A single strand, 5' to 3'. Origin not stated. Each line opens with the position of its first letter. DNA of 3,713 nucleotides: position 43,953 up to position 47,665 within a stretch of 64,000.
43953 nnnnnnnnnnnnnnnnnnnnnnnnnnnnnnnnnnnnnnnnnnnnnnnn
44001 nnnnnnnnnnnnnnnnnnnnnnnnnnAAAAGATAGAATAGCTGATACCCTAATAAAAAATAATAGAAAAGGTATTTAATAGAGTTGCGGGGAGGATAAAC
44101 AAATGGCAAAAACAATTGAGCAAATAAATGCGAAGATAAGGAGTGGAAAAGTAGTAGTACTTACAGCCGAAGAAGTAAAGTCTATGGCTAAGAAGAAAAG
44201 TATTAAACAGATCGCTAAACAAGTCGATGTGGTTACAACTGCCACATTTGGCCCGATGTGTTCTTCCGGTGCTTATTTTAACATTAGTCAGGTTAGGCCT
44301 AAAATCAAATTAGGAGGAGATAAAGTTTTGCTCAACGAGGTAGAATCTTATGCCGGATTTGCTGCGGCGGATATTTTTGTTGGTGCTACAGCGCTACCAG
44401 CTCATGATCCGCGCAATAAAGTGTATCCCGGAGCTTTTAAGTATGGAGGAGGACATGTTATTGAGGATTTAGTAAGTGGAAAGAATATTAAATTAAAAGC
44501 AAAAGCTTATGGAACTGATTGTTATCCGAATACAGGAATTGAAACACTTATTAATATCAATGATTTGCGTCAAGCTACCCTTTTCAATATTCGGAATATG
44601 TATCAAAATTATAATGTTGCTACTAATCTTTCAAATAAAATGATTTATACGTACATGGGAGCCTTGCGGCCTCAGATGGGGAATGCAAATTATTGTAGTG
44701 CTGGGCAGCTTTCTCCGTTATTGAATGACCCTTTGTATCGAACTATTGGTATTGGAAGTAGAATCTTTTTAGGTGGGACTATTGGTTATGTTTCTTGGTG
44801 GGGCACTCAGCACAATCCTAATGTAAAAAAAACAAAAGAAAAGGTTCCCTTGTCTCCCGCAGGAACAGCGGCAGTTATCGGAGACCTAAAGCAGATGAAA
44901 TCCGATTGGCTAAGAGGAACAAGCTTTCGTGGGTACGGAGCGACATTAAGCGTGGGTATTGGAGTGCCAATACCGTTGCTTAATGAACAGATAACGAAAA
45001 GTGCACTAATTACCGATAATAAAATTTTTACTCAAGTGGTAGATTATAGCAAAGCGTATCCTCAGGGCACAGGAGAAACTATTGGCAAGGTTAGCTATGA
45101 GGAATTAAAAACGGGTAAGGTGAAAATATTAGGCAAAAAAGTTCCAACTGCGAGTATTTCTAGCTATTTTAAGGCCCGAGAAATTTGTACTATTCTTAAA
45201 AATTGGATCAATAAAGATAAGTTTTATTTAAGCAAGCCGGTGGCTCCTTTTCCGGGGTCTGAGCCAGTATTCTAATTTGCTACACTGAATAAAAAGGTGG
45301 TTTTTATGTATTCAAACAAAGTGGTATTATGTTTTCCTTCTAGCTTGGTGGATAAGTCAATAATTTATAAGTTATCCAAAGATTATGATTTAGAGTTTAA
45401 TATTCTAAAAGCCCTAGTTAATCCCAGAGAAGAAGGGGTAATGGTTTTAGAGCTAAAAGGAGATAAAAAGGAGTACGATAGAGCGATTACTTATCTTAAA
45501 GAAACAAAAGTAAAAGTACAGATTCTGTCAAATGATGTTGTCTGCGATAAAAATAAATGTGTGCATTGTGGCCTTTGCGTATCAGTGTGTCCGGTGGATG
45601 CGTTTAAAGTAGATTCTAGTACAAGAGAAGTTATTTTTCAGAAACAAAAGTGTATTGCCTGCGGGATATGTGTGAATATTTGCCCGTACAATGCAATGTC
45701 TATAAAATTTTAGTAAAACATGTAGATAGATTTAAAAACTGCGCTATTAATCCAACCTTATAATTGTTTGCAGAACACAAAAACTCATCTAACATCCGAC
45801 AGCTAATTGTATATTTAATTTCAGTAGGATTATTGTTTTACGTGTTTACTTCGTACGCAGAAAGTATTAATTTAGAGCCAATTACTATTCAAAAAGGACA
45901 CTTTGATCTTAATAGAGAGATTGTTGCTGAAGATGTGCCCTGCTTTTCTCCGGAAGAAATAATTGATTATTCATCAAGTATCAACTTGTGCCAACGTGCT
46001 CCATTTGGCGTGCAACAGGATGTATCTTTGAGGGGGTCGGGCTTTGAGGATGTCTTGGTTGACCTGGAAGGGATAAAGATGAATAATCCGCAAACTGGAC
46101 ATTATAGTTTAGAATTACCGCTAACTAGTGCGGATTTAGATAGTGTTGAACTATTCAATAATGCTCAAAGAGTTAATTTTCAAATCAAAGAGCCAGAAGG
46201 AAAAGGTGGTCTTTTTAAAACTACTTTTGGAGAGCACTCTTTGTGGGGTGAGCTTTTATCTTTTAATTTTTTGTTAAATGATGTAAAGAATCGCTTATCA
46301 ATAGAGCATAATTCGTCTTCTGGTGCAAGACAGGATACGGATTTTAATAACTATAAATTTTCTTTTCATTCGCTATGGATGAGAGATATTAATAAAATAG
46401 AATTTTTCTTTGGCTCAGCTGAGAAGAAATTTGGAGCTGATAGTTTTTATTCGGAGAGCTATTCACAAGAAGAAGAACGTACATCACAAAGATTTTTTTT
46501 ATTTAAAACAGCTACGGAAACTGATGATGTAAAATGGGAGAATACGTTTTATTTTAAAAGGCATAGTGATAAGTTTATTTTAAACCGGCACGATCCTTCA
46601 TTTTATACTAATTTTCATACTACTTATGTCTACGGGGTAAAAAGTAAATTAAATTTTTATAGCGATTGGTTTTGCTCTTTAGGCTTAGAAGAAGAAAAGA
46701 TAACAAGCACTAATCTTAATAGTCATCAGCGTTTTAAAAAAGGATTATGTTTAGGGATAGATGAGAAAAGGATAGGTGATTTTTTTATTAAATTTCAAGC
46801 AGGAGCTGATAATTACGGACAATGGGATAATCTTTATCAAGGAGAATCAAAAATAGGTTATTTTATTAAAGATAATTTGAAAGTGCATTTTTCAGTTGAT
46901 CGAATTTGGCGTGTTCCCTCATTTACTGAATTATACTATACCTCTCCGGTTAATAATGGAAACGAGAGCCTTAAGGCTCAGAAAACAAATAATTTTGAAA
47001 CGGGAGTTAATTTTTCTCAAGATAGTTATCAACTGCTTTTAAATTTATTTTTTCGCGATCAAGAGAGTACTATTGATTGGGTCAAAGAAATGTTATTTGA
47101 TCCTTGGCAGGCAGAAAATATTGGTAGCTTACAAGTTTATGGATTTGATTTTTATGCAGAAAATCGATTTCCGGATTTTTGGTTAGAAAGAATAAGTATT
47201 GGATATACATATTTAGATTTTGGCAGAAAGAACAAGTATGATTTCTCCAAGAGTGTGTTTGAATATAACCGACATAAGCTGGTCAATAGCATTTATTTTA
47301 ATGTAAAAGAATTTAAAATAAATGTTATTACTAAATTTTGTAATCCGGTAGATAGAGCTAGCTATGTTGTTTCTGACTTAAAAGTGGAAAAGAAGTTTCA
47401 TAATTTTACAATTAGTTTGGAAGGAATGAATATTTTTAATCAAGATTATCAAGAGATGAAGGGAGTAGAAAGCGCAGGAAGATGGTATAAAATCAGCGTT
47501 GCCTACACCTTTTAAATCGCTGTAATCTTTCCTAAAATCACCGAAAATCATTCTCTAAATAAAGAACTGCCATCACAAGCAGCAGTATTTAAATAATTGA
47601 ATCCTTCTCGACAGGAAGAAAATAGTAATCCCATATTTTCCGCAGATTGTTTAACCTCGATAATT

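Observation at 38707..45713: Archaeal-style sulfide-dependent biosynthesis operon in a bacterium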

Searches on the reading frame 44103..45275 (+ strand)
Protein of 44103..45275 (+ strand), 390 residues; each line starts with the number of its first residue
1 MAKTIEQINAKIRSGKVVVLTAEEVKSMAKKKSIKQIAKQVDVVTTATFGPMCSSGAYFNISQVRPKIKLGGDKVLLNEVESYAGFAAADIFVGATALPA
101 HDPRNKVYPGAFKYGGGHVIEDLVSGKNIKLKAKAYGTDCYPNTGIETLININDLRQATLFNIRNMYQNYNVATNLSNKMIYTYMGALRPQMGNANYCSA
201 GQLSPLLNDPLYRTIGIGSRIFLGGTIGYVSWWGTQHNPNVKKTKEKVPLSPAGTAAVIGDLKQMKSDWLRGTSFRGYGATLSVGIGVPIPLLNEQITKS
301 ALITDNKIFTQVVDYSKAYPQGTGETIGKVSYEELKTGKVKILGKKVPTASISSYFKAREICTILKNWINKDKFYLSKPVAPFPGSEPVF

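Call 3: search_protein_families(library=pfam, proteins=[window:44103-45275:+], max_evalue=0.01)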
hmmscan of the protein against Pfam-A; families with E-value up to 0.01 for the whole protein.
window:44103-45275:+ (390 aa): 1 family
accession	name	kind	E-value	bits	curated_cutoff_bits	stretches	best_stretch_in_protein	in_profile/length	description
PF01837.22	HcyBio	-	6.9e-144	479.5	26.2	1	17-376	1-349/349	Homocysteine biosynthesis enzyme, sulfur-incorporation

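Call 4: search_protein_families(library=ncbifam, proteins=[window:44103-45275:+], max_evalue=0.01)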
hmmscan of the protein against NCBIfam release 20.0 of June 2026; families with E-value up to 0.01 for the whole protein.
window:44103-45275:+ (390 aa): 1 family
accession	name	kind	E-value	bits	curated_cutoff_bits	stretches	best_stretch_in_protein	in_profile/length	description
TIGR03287.1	methan_mark_16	hypoth_equivalog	2.7e-31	108.4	363.95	1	19-317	1-277/391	methanogenesis marker 16 metalloprotein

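Call 39: find_related_loci(query=window:44103-45275:+, collection=metagenome_contigs, flank=9000)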
Query window:44103-45275:+ (390 aa) in metagenome_contigs; peptide patterns used: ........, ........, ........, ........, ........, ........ (x = any residue, [..] = any of these).
158 stretches matched a pattern; 95 encode a relative of the query (tblastn E <= 1e-3); the best 80 are kept; 80 distinct loci.
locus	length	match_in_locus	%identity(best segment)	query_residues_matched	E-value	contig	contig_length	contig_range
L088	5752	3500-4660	65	1-387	0e+0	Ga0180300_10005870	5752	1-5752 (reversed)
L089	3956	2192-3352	67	1-387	0e+0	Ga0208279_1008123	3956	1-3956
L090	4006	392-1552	67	1-387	0e+0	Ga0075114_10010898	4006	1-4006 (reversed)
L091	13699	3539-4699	65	1-387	3e-177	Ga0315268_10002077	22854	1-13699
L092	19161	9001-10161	65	1-387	5e-177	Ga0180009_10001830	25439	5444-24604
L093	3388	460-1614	65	1-385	0e+0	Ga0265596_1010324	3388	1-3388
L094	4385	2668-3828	64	1-387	0e+0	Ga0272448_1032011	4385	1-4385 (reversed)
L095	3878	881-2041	65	1-387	0e+0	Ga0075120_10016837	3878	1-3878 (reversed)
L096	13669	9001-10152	65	1-384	4e-174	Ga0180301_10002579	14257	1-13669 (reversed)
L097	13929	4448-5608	65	1-387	6e-174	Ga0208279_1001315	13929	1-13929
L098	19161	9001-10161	62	1-387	1e-173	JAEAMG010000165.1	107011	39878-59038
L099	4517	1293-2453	64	1-387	2e-178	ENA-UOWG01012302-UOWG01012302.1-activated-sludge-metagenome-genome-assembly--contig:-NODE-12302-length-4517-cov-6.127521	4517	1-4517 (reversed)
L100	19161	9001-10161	64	1-387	3e-173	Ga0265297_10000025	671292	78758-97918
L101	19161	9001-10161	61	1-387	8e-173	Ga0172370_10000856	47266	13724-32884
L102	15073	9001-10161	64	1-387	2e-172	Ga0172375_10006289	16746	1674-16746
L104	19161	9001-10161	63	1-387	7e-172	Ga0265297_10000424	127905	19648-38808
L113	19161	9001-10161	62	1-387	5e-168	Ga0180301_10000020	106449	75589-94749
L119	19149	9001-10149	63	3-384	6e-165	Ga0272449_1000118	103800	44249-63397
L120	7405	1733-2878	63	3-384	5e-165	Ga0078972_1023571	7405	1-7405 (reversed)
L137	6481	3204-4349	61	3-384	6e-161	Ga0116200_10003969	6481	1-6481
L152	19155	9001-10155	63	3-386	6e-166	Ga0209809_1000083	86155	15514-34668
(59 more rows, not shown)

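Call 79: search_protein_families(library=pfam, proteins=[L120:1081-1752:+, L102:7526-7978:+, L137:4773-5729:+, L104:10289-11485:+, L098:12617-13042:+, L113:13941-14759:+, L095:2502-3494:+, L119:8483-9001:+, L113:10255-11184:+, L152:5301-6590:+], max_evalue=0.001)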
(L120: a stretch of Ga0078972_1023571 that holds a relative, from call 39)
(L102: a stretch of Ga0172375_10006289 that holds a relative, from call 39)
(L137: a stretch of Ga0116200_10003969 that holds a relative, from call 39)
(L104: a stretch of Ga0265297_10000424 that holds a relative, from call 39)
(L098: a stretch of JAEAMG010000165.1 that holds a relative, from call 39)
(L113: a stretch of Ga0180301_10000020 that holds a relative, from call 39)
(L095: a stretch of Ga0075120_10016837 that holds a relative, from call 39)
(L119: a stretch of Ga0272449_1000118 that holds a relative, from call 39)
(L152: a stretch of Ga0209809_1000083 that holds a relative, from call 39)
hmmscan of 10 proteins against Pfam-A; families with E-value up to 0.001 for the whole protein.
L120:1081-1752:+ (223 aa): 3 families
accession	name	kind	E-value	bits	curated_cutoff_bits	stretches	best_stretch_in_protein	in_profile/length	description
PF00132.30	Hexapep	-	5.9e-13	48.3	27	1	124-158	1-35/36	Bacterial transferase hexapeptide (six repeats)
PF14602.12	Hexapep_2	-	4.3e-05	23.6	27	1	126-157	3-32/34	Hexapeptide repeat of succinyl-transferase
PF06426.19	SATase_N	-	0.00026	21.7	21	1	8-42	69-103/105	Serine acetyltransferase, N-terminal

L102:7526-7978:+ (150 aa): 1 family
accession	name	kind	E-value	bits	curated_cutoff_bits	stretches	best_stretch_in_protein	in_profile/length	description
PF02082.26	Rrf2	-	1.1e-33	116.6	30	1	4-134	2-131/132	Iron-dependent Transcriptional regulator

L137:4773-5729:+ (318 aa): 10 families
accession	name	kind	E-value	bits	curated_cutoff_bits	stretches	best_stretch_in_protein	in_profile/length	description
PF01370.27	Epimerase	-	4e-50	170.9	20.9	1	17-244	1-240/240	NAD dependent epimerase/dehydratase family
PF16363.11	GDP_Man_Dehyd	-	1e-32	114.4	27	1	18-308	1-331/332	GDP-mannose 4,6 dehydratase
PF01073.25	3Beta_HSD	-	5.4e-21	75.3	22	1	18-233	1-229/280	3-beta hydroxysteroid dehydrogenase/isomerase family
PF04321.23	RmlD_sub_bind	-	7.7e-17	61.7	27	1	15-182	1-154/287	RmlD substrate binding domain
PF07993.18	NAD_binding_4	-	2.5e-10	40.4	20.1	1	69-197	79-223/258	Male sterility protein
PF13460.12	NAD_binding_10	-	5.5e-06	26.8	27.2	1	21-158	1-129/184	NAD(P)H-binding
PF02719.21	Polysacc_synt_2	-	8e-06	25.7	20.2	1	17-123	1-124/293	Polysaccharide biosynthesis protein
PF05368.20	NmrA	-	0.00012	22.2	27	0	15-101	3-92/298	NmrA-like family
PF02826.25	2-Hacid_dh_C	-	0.00025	20.9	25.1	0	8-92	29-105/178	D-isomer specific 2-hydroxyacid dehydrogenase, NAD binding domain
PF00106.31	adh_short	-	0.00041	20.3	26.6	0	17-107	3-112/195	short chain dehydrogenase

L104:10289-11485:+ (398 aa): 3 families
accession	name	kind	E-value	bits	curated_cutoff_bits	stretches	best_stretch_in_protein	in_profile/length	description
PF00266.25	Aminotran_5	-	5.7e-83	279.4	21.5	1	6-373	1-371/371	Aminotransferase class-V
PF01212.27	Beta_elim_lyase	-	1.5e-07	31.4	27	1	48-187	34-175/288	Beta-eliminating lyase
PF01041.23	DegT_DnrJ_EryC1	-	0.00034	20.4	19.8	1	23-189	6-151/360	DegT/DnrJ/EryC1/StrS aminotransferase family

L098:12617-13042:+ (141 aa): 1 family
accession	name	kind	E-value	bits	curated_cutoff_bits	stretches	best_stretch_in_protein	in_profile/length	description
PF01592.21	NifU_N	-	4.5e-54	182.4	22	1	6-126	1-124/127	NifU-like N terminal domain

L113:13941-14759:+ (272 aa): 5 families
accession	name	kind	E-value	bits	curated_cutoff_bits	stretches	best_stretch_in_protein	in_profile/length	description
PF06508.19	QueC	-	2e-06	27.9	22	1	28-92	2-65/210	Queuosine biosynthesis protein QueC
PF02540.23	NAD_synthase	-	3e-06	27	21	1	18-96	9-90/242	NAD synthase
PF00733.27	Asn_synthase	-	5e-05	23.6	21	1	32-90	24-84/354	Asparagine synthase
PF00764.25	Arginosuc_synth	-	7.4e-05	23.3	27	1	28-98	2-69/162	Arginosuccinate synthase N-terminal HUP domain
PF01171.26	ATP_bind_3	-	0.00023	21.4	27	0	28-133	2-108/182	PP-loop family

L095:2502-3494:+ (330 aa): 4 families
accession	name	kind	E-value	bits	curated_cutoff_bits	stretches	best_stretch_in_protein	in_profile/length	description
PF03099.24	BPL_LplA_LipB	-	3.6e-26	92.1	21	1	97-221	3-133/133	Biotin/lipoate A/B protein ligase family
PF08279.18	HTH_11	-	6.7e-15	55.1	25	1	17-67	5-55/55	HTH domain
PF02237.23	BPL_C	-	1.7e-11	44.3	21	1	282-325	3-46/48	Biotin protein ligase C terminal domain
PF13412.12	HTH_24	-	5.1e-07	29.6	21.9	1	13-56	4-46/48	Winged helix-turn-helix DNA-binding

L119:8483-9001:+ (172 aa): 2 families
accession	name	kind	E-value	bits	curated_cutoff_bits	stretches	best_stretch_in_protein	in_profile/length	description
PF16561.11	AMPK1_CBM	-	8.6e-11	42.3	26.8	1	95-154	5-64/85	Glycogen recognition site of AMP-activated protein kinase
PF02922.24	CBM_48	-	2.1e-10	41.2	22.4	1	90-151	11-81/83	Carbohydrate-binding module 48 (Isoamylase N-terminal domain)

L113:10255-11184:+ (309 aa): 1 family
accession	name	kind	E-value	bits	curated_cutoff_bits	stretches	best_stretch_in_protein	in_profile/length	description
PF02445.21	NadA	-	4.1e-117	391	27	1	14-306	1-294/295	Quinolinate synthetase A protein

L152:5301-6590:+ (429 aa): 3 families
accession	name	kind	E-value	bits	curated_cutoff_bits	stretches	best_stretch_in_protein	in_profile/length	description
PF03600.22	CitMHS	-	2.6e-49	168.6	31.9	2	14-241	1-221/336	Citrate transporter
PF02040.21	ArsB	-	7.5e-05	22.7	22.2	1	7-422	3-417/423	Arsenical pump membrane protein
PF06808.19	DctM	-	0.00019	20.8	23.8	1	4-138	217-358/413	Tripartite ATP-independent periplasmic transporter, DctM component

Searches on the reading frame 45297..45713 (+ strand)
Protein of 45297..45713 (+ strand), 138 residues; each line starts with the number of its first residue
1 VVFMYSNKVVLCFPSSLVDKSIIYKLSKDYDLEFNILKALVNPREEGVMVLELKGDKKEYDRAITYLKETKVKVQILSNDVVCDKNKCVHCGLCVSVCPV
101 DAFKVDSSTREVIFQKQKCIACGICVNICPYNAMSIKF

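Call 3: search_protein_families(library=pfam, proteins=[window:45297-45713:+], max_evalue=0.01)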
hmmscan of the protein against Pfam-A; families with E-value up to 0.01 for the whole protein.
window:45297-45713:+ (138 aa): 18 families
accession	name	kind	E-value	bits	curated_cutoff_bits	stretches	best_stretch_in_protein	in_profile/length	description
PF09383.16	NIL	-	1e-16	61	24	1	9-75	3-72/73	NIL domain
PF00037.32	Fer4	-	2.4e-16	59.2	21.1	2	84-103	4-23/24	4Fe-4S binding domain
PF12838.12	Fer4_7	-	1.3e-14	54.8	27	2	87-133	1-52/52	4Fe-4S dicluster domain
PF12837.12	Fer4_6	-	6.4e-12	45.2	25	2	114-133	4-23/24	4Fe-4S binding domain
PF14697.11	Fer4_21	-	3.9e-11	43.4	35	2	83-134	3-57/59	4Fe-4S dicluster domain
PF13187.11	Fer4_9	-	3.7e-10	40.1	27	1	87-134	1-52/52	4Fe-4S dicluster domain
PF12797.12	Fer4_2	-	1.3e-09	37.8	24.5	2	113-131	4-22/22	4Fe-4S binding domain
PF12800.12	Fer4_4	-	3.7e-09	36.5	24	2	86-100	2-16/17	4Fe-4S binding domain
PF13237.11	Fer4_10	-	1.5e-08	34.8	25.5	1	81-130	2-53/53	4Fe-4S dicluster domain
PF13484.11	Fer4_16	-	6.6e-08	33.6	30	1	87-106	1-20/66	4Fe-4S double cluster binding domain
PF13534.11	Fer4_17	-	4e-07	30.9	22.2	1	57-101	22-59/61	4Fe-4S dicluster domain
PF12798.12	Fer4_3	-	1.1e-06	29.4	27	1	88-102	1-15/15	4Fe-4S binding domain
PF25160.1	LdpA_Fe-S-bd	-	4.1e-06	26.9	27.6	1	85-104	25-44/49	LdpA Fe-S cluster-binding domain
PF13183.11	Fer4_8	-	1.8e-05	25.6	27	1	86-100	3-17/68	4Fe-4S dicluster domain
PF13370.11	Fer4_13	-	8.4e-05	23.6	24.5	1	84-117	2-34/58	4Fe-4S single cluster domain of Ferredoxin I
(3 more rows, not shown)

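Call 4: search_protein_families(library=ncbifam, proteins=[window:45297-45713:+], max_evalue=0.01)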
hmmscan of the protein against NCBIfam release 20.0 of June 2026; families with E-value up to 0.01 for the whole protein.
window:45297-45713:+ (138 aa): 114 families (the best 25 are shown)
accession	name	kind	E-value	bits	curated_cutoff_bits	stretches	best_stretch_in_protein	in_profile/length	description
NF043039.1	HgcAB_like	equivalog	2.1e-13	50.6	285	1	74-134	288-349/350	HgcAB-like fusion protein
NF042909.1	FMH_DH_FwdF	exception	2.1e-12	46.8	375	1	71-136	210-276/336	tungsten-dependent formylmethanofuran dehydrogenase subunit FwdF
NF006221.0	PRK08348.1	subfamily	2.2e-12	46.8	124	1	80-135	38-93/136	NADH-plastoquinone oxidoreductase subunit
NF038196.1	ferrodoxin_EFR1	subfamily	3.3e-12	47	75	1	64-136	162-231/242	EFR1 family ferrodoxin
TIGR04395.1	cutC_activ_rSAM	equivalog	2.1e-11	43.7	360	1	78-136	46-105/309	choline TMA-lyase-activating enzyme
NF045874.1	Vhu_polyferre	exception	3.3e-11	42.6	600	1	70-135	113-175/381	F420-non-reducing hydrogenase associated-polyferredoxin VhuB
NF058577.1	FdxA_fam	equivalog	4.2e-11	42.9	65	2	86-133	7-52/52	4Fe-4S ferredoxin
NF040864.1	HgcB_ferredoxin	equivalog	7.1e-11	41.8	99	1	83-137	11-64/93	mercury methylation ferredoxin HgcB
NF010369.0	PRK13795.1-4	equivalog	1.5e-10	40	1086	1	54-131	544-621/633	hypothetical protein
NF005504.0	PRK07118.1-3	equivalog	3.4e-10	39.8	437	1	36-136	89-190/293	Fe-S cluster domain-containing protein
TIGR02700.1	flavo_MJ0208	hypoth_equivalog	5.7e-10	38.9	251.35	1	81-134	143-194/234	dihydromethanopterin reductase (acceptor)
NF008134.0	PRK10882.1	equivalog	1.3e-09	37.6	263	1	74-133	99-160/329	hydrogenase 2 operon protein HybA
NF040770.1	hetero_SS_HdrA2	exception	2.4e-09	35.9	1100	1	62-137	555-626/777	CoB-CoM heterodisulfide reductase HdrA2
TIGR01944.1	rnfB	subfamily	3e-09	36.7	68.7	1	78-136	105-162/190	RnfABCDGE type electron transport complex subunit B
TIGR01971.1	NuoI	subfamily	3.2e-09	36.4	113.05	1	116-136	41-61/121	NADH-quinone oxidoreductase, chain I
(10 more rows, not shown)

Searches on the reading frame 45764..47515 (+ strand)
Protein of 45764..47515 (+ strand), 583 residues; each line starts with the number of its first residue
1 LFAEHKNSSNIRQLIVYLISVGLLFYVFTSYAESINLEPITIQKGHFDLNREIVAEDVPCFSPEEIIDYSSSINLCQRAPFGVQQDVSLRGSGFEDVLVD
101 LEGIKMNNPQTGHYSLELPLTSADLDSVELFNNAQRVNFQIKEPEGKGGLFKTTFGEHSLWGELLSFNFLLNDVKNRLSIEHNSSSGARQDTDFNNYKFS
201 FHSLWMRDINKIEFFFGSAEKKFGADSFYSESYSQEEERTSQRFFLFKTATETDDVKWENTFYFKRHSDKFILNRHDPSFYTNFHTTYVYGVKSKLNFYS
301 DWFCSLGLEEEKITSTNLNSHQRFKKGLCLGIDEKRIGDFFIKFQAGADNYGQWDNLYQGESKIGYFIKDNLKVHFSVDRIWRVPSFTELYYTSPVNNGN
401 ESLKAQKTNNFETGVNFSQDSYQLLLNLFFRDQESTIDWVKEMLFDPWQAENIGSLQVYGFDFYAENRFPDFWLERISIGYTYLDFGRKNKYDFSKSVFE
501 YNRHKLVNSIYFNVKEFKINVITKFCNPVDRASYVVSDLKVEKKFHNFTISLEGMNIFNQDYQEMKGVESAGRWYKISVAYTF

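Call 3: search_protein_families(library=pfam, proteins=[window:45764-47515:+], max_evalue=0.01)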
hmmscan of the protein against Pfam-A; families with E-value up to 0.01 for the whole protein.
window:45764-47515:+ (583 aa): 2 families
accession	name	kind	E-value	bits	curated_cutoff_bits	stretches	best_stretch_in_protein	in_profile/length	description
PF00593.30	TonB_dep_Rec_b-barrel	-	2.7e-15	57.6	27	1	183-556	54-435/436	TonB dependent receptor-like, beta-barrel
PF07715.20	Plug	-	0.00039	21.3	23.9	1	62-140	24-100/107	TonB-dependent Receptor Plug Domain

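Call 4: search_protein_families(library=ncbifam, proteins=[window:45764-47515:+], max_evalue=0.01)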
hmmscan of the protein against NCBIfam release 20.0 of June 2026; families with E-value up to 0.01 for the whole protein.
window:45764-47515:+ (583 aa): 4 families
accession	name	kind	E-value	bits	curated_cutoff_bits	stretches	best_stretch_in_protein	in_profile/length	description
TIGR01779.1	TonB-B12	equivalog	1.2e-09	37.3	599.7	1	186-583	217-614/614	TonB-dependent vitamin B12 receptor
TIGR01786.1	TonB-hemlactrns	subfamily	1.2e-07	30.5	323.75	1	365-440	445-526/719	TonB-dependent hemoglobin/transferrin/lactoferrin family receptor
NF007926.1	PRK10641.1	equivalog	2.1e-06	26.6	836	1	319-583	353-617/617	TonB-dependent vitamin B12 receptor BtuB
TIGR01783.1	TonB-siderophor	subfamily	4.4e-05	22.3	223.5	1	390-583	436-649/649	TonB-dependent siderophore receptor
